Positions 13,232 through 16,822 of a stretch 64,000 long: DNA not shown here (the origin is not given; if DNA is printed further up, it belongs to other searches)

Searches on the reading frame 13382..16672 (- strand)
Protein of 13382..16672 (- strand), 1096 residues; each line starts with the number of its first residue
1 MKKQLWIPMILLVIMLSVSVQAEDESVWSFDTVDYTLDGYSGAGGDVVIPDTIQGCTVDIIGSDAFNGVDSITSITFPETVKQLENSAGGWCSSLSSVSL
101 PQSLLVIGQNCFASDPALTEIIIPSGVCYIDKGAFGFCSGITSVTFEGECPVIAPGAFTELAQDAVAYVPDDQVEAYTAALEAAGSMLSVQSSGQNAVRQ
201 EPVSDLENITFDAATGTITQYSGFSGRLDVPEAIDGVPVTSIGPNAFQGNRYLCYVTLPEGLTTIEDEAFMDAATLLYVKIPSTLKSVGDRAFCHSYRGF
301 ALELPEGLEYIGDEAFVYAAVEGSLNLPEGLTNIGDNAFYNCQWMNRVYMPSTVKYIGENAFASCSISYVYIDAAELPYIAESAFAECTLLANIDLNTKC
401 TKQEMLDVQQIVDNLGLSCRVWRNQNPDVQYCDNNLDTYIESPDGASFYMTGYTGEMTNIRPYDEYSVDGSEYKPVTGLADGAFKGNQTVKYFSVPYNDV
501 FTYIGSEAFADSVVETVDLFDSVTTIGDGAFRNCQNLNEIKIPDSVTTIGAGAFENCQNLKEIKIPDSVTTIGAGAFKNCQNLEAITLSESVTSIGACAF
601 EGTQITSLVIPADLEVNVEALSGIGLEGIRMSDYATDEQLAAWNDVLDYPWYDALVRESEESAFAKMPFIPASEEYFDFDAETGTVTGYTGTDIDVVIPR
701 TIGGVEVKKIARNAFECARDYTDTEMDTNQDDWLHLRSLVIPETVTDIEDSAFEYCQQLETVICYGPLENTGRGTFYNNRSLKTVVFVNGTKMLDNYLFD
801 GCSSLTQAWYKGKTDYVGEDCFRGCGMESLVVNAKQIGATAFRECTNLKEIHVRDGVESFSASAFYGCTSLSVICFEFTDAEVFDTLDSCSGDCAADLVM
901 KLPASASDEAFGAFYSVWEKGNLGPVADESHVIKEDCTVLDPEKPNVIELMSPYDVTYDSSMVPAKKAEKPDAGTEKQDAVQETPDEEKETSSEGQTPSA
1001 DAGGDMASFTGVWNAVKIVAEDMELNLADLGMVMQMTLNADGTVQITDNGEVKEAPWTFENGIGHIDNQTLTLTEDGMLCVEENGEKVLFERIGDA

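Call 16: search_protein_families(library=pfam, proteins=[window:13382-16672:-], max_evalue=0.001)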
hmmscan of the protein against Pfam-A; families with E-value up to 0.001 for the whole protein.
window:13382-16672:- (1096 aa): 2 families
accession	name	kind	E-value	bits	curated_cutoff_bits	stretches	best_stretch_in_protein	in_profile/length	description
PF13306.12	LRR_5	-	4e-122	402.1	27.7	6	502-615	1-113/127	BspA type Leucine rich repeat region (6 copies)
PF13855.12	LRR_8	-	3.8e-14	52.6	27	0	523-564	13-55/61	Leucine rich repeat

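Call 33: find_encoding_contigs(protein=window:13382-16672:-, flank=10000, max_places=10)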
Protein window:13382-16672:- (1096 aa): 1 contig read that carries it; 1 place shown.
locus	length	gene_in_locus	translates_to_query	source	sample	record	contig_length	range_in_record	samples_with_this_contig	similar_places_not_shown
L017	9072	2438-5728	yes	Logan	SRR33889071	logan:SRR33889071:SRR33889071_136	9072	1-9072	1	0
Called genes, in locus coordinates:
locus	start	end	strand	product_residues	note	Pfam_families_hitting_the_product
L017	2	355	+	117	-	?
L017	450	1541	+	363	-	PF07754:Ribosomal_aS21 (faint)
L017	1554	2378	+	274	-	PF04536:TPM_phosphatase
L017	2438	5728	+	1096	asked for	PF13306:LRR_5, PF13855:LRR_8 (faint), PF13306:LRR_5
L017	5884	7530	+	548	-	-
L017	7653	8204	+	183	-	-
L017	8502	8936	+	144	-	-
